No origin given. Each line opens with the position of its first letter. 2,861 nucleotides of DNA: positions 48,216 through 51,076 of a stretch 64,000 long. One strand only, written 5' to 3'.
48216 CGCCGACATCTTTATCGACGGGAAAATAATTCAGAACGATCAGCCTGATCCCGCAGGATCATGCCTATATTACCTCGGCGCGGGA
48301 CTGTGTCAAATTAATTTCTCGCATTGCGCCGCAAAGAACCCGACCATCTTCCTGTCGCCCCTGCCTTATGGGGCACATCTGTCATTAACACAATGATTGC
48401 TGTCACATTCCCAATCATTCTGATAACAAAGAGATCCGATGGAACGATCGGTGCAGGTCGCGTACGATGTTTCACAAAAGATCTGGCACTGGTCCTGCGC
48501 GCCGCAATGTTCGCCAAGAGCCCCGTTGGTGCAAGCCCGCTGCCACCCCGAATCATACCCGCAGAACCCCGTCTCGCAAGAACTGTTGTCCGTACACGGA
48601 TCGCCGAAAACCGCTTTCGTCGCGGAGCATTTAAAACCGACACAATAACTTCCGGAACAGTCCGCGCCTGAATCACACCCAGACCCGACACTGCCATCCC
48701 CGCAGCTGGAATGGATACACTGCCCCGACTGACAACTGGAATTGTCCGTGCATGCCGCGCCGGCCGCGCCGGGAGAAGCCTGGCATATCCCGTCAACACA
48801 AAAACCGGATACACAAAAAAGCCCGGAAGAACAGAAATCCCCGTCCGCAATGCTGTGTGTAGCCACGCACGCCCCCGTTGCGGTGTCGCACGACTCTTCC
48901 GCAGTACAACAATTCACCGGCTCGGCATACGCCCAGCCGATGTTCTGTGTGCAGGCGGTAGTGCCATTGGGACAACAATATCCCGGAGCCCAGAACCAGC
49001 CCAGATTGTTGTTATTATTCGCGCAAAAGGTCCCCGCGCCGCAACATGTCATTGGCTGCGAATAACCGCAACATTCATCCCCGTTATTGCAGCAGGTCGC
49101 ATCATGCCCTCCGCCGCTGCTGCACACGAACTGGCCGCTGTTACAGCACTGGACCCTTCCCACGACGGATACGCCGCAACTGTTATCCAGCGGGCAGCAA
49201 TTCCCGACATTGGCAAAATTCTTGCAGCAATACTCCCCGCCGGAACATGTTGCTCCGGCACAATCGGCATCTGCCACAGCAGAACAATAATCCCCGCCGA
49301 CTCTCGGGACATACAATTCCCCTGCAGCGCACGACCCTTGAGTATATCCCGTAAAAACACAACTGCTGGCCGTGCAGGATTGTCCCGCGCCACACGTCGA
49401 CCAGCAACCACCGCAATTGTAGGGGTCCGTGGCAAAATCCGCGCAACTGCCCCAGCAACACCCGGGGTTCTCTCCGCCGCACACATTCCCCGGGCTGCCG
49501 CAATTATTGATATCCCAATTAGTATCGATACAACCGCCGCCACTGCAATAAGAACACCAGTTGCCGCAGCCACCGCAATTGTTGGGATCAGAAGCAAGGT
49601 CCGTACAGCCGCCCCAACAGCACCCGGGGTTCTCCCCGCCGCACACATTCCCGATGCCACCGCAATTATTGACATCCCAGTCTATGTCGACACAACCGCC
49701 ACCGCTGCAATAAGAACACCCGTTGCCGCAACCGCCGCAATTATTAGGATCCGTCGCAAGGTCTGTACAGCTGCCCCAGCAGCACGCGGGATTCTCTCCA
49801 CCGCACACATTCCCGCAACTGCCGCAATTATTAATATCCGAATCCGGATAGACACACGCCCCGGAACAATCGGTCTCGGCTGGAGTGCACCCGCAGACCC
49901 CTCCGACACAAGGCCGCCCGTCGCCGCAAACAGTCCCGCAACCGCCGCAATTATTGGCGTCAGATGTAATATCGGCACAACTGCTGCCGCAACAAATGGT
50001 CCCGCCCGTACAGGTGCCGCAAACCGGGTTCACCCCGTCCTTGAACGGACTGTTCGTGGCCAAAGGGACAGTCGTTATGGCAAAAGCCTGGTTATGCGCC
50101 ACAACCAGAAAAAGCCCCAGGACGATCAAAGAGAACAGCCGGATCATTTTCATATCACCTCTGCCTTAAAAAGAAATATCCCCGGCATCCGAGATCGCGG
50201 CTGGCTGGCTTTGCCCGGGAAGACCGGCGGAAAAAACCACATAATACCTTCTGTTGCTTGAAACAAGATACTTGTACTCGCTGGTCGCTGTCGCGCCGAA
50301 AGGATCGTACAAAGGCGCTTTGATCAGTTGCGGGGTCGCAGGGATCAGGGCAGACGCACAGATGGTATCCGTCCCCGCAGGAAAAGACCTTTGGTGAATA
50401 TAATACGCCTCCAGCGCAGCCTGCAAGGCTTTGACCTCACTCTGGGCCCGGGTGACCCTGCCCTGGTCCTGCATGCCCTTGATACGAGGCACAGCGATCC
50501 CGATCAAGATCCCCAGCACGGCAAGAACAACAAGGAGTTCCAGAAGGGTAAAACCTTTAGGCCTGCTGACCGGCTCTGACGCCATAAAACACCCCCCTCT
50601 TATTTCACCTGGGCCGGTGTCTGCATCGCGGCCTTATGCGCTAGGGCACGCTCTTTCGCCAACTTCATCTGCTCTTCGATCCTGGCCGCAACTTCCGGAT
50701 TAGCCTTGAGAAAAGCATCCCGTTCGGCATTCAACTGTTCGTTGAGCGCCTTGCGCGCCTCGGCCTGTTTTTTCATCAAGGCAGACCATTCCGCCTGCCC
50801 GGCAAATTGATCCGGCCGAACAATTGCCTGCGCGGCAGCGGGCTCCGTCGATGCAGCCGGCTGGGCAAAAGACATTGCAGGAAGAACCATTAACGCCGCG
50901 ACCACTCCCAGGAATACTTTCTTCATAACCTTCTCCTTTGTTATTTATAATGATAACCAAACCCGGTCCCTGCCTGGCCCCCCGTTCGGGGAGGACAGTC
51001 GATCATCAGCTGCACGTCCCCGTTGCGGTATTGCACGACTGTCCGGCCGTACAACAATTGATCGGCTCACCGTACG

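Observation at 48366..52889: Two paralogous giant cysteine-rich proteins built from Stig1-type repeats with shuffled module order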

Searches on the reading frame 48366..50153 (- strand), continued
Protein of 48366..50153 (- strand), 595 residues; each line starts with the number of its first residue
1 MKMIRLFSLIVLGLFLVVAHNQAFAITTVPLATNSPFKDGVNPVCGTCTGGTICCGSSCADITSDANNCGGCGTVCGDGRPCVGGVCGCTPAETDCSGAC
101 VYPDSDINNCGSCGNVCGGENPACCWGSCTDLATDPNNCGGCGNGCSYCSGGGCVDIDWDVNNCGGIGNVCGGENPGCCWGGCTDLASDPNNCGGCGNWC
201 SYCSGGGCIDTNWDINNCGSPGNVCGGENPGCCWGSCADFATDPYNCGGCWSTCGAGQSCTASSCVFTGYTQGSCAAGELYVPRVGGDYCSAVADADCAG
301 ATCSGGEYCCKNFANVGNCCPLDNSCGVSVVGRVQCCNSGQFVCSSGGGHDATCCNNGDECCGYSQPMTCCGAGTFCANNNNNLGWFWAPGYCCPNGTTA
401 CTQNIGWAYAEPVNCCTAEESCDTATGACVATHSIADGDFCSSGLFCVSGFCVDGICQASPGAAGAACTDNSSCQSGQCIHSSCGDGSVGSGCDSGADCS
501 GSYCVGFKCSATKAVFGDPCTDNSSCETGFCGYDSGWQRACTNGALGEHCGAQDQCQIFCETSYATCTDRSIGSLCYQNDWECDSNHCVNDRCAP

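Call 49: predict_structure(alignment_id=A3)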
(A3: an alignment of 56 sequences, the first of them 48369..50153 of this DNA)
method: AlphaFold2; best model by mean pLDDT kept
length: 595 residues; sequences in the alignment: 56
mean_pLDDT: 61.6   pTM: 0.44
mean pLDDT of the five models: 61.6, 61.2, 60.5, 60.2, 59.7
residues with pLDDT >= 90: 192; 70-90: 67; 50-70: 56; < 50: 280
segments of 3 or more residues with pLDDT < 50: 23-34, 286-295, 298-304, 315-324, 327-335, 347-413, 417-439, 456-595
pLDDT, mean of each block of 10 residues (from residue 1): 82 81 46 51 80 92 96 94 95 94 94 91 92 94 92 90 89 88 94 95 94 93 91 96 96 95 87 64 51 45 52 50 45 47 50 41 36 34 30 30 31 46 38 37 76 57 34 35 33 31 29 28 30 29 29 28 29 32 40 33
secondary structure, 60 per line:
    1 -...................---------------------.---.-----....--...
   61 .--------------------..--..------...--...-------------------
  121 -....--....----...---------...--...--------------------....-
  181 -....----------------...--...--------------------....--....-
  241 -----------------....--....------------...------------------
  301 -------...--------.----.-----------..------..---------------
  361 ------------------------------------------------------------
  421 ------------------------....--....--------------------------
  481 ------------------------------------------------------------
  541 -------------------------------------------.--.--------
elements in order: H2-20 E52-55 E58-61 E94-96 E99-101 E122-125 E128-131 E148-150 E153-155 E176-179 E182-185 E202-204 E207-209 E230-233 E236-239 E258-261 E264-267 E280-282 E308-310 E445-448 E451-454

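Call 51: fold_search(model_id=the predicted structure, library=pdb)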
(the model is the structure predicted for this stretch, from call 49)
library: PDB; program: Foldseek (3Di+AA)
matches with E <= 10: 5; with E <= 0.001: 0
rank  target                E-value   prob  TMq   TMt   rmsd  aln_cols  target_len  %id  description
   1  3ije_B                2.8e+00  0.01  0.07  0.06  14.4       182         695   20  Crystal structure of the complete integrin alhaVbeta3 ectodomain plus an Alpha/beta transmembrane fragment (released 2009-09-29)
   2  1z1y_B                3.2e+00  0.04  0.08  0.19  15.9       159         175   16  Crystal structure of Methylated Pvs25, an ookinete protein from Plasmodium vivax (released 2005-12-06)
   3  9e8a_B                4.9e+00  0.01  0.07  0.06  14.8       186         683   17  Integrin aIIbb3 bent conformation from human platelet membrane crude preparation (released 2025-10-15)
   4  3k71_B                6.3e+00  0.01  0.05  0.05  11.2        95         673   23  Structure of integrin alphaX beta2 ectodomain (released 2010-01-12)
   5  3k6s_B                7.1e+00  0.02  0.07  0.06   9.4        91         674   24  Structure of integrin alphaXbeta2 ectodomain (released 2010-01-12)

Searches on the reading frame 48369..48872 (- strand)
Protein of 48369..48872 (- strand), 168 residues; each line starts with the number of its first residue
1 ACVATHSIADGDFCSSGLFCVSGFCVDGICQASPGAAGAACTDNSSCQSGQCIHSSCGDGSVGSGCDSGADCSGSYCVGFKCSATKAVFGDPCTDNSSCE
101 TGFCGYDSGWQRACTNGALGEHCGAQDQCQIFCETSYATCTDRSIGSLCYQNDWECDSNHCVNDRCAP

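Call 70: search_protein_families(library=pfam, proteins=[window:48369-48872:-], max_evalue=10)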
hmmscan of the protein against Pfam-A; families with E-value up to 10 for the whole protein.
seq(168 aa): 1 family
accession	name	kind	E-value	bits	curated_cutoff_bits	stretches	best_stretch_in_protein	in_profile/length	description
PF01683.23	EB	-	1.9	9.1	24.3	1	2-31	12-40/52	EB module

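Call 84: search_solved_structures(query=window:48369-48872:-, max_evalue=10)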
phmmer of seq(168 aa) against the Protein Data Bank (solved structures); distinct sequences matched with E-value up to 10: 0.

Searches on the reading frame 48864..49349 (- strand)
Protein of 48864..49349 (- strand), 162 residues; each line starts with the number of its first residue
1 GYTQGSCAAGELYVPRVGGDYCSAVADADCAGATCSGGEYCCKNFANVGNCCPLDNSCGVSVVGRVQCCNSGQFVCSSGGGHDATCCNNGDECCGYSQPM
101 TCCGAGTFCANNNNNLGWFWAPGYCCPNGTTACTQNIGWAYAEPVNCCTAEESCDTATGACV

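Call 34: search_protein_representatives(alignment_id=A2)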
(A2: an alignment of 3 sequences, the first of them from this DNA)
Query: 3 sequences, 166 profile positions. Proteins with E-value up to 0.001 (for the whole library): 3; up to 1e-10: 3; up to 1e-30: 2. The best 3 are listed.
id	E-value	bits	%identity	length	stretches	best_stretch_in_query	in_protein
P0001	5.9e-75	267.4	-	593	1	1-166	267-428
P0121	5.2e-59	215.5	-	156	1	12-166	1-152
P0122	2.3e-12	63.8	-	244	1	26-166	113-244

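Call 36: find_encoding_contigs(protein=P0121, flank=8000, max_places=4)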
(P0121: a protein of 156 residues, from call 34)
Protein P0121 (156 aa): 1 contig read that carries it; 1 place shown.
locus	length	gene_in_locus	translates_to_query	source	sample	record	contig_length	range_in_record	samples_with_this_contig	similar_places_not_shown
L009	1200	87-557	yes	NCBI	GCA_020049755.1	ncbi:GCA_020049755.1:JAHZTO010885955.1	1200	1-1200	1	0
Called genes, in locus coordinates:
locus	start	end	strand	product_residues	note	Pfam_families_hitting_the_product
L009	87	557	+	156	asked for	-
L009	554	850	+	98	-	-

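Call 37: find_encoding_contigs(protein=P0122, flank=8000, max_places=4)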
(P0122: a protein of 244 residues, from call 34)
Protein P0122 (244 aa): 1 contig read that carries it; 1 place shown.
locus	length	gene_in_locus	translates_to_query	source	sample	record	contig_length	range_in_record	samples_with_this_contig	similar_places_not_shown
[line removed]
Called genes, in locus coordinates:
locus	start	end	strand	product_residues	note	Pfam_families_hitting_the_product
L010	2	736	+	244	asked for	?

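Call 70: search_protein_families(library=pfam, proteins=[window:48864-49349:-], max_evalue=10)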
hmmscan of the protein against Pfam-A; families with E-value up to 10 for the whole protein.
seq(162 aa): 0 families

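Call 75: predict_structure(alignment_id=A4)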
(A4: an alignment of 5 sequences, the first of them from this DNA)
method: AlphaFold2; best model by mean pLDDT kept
length: 162 residues; sequences in the alignment: 5
mean_pLDDT: 81.5   pTM: 0.69
mean pLDDT of the five models: 81.5, 81.2, 80.2, 78.7, 71.1
residues with pLDDT >= 90: 33; 70-90: 105; 50-70: 24; < 50: 0
segments of 3 or more residues with pLDDT < 50: none
pLDDT, mean of each block of 10 residues (from residue 1): 70 71 83 87 83 87 82 81 85 80 90 61 86 82 85 90 93
secondary structure, 60 per line:
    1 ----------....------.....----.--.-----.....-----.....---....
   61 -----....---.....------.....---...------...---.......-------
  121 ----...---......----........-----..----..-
elements in order: E11-14 E21-25 E39-43 E49-53 E57-60 E66-69 E73-77 E84-88 E92-94 E101-103 E107-109 H110-113 E125-127 E131-136 E141-148

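Call 85: search_solved_structures(query=A4, max_evalue=10)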
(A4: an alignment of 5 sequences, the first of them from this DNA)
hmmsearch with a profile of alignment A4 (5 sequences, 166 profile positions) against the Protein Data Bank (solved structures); distinct sequences matched with E-value up to 10: 0.

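Call 86: find_related_loci(query=A4, collection=metagenome_contigs, flank=10000)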
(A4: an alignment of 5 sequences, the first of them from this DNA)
Query A4 (162 aa) in metagenome_contigs; peptide patterns used: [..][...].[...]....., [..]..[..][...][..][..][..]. (x = any residue, [..] = any of these).
142 stretches matched a pattern, but none encodes a relative of the query by tblastn (E <= 1e-3).

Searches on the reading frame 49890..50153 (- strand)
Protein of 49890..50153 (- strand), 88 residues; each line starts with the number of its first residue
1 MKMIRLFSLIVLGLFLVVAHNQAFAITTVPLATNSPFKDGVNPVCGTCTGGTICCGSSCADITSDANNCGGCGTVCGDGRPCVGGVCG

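Call 88: find_related_loci(query=A5, collection=metagenome_contigs, flank=10000)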
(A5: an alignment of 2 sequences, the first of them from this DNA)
Query A5 (88 aa) in metagenome_contigs; peptide patterns used: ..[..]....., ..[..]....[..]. (x = any residue, [..] = any of these).
283 stretches matched a pattern; 92 encode a relative of the query (tblastn E <= 1e-3); the best 80 are kept; 80 distinct loci.
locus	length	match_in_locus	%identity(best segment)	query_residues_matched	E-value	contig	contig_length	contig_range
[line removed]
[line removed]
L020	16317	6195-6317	54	47-87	5e-9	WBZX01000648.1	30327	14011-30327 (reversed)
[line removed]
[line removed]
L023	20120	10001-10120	60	48-87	1e-8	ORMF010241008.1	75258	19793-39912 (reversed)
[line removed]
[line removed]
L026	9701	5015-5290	56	42-87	2e-8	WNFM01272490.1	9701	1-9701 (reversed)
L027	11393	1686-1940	56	47-88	4e-8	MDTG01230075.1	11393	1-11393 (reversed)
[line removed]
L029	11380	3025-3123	65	54-87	6e-8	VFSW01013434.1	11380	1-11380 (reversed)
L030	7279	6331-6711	57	47-88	7e-8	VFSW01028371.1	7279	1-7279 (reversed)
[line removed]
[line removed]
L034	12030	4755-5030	33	4-87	3e-7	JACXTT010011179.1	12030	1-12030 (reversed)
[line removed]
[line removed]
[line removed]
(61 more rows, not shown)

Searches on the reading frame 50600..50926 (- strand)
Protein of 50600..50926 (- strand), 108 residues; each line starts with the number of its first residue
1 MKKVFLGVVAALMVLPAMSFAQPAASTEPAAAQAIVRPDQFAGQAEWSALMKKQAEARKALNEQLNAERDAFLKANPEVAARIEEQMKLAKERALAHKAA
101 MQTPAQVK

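Call 3: search_protein_families(library=pfam, proteins=[window:50600-50926:-], max_evalue=1)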
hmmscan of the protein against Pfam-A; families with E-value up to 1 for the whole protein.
window:50600-50926:- (108 aa): 2 families
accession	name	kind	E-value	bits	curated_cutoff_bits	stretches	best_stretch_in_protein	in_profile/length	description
PF00204.31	DNA_gyraseB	-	0.013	15.4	27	1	38-101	112-171/173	DNA gyrase B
PF10828.13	DUF2570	-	0.094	13.2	26.6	1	50-93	38-80/108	Protein of unknown function (DUF2570)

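Call 14: search_protein_families(library=ncbifam, proteins=[window:50600-50926:-], max_evalue=0.01)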
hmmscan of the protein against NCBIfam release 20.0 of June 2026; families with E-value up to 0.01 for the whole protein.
window:50600-50926:- (108 aa): 0 families

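Call 54: find_homologous_proteins(query=window:50600-50926:-, max_evalue=0.001)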
Query window:50600-50926:- (108 aa): 3 proteins with E <= 0.001 among 30 candidates.
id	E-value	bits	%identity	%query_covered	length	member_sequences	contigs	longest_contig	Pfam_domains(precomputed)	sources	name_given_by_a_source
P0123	6.1e-57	207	100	100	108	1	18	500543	-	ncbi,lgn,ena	-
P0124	8.5e-27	111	67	94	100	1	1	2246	-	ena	-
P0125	1.3e-20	91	56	81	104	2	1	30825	-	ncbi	-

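Call 55: find_encoding_contigs(protein=P0125, flank=10000, max_places=3)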
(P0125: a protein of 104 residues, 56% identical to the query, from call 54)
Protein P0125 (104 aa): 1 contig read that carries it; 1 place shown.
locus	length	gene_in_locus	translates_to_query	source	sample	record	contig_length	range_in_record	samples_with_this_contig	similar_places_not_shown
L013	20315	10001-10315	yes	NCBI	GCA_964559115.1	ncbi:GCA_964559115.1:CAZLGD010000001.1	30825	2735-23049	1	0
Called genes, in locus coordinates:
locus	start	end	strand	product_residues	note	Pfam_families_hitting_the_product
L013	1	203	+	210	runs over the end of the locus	PF02922:CBM_48 (weak), PF16561:AMPK1_CBM, PF16760:CBM53 (weak)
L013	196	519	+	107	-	PF09685:MamF_MmsF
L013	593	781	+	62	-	-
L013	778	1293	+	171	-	-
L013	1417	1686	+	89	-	PF00312:Ribosomal_S15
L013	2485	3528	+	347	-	PF01138:RNase_PH, PF03725:RNase_PH_C (faint), PF00013:KH_1, PF00575:S1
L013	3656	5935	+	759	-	PF13491:FtsK_4TM, PF17854:FtsK_alpha, PF01580:FtsK_SpoIIIE, PF09397:FtsK_gamma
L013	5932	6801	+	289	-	PF13413:HTH_25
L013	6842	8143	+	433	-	PF00919:UPF0004, PF04055:Radical_SAM, PF18693:TRAM_2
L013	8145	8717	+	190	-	PF01066:CDP-OH_P_transf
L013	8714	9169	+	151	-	PF04608:PgpA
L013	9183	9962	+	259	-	PF12811:BaxI_1, PF01027:Bax1-I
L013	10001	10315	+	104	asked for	-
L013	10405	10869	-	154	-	PF02464:CinA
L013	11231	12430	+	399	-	PF00926:DHBP_synthase, PF00925:GTP_cyclohydro2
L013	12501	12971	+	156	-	PF00885:DMRL_synthase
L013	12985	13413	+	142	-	PF01029:NusB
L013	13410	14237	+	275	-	PF02811:PHP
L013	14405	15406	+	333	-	PF00383:dCMP_cyt_deam_1, PF14437:MafB19-deam, PF01872:RibD_C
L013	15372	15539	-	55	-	-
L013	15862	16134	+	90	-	PF07977:FabA, PF22818:ApeI-like (weak)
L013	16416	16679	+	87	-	PF00708:Acylphosphatase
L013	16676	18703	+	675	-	PF22745:Nlig-Ia, PF01653:DNA_ligase_aden, PF03120:OB_DNA_ligase, PF14520:HHH_5 (faint), PF12826:HHH_2, PF00533:BRCT, PF12738:PTCB-BRCT (faint)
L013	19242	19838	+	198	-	PF00589:Phage_integrase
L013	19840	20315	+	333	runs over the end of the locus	PF01743:PolyA_pol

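Call 56: find_encoding_contigs(protein=P0124, flank=10000, max_places=3)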
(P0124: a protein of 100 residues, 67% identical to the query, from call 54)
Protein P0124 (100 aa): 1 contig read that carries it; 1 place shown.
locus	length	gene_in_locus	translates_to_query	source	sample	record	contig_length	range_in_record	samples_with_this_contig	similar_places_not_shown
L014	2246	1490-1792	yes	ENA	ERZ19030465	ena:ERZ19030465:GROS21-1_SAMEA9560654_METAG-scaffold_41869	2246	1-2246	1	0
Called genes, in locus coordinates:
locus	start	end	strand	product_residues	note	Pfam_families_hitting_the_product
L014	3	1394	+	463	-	?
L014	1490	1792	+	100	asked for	-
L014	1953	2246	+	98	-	?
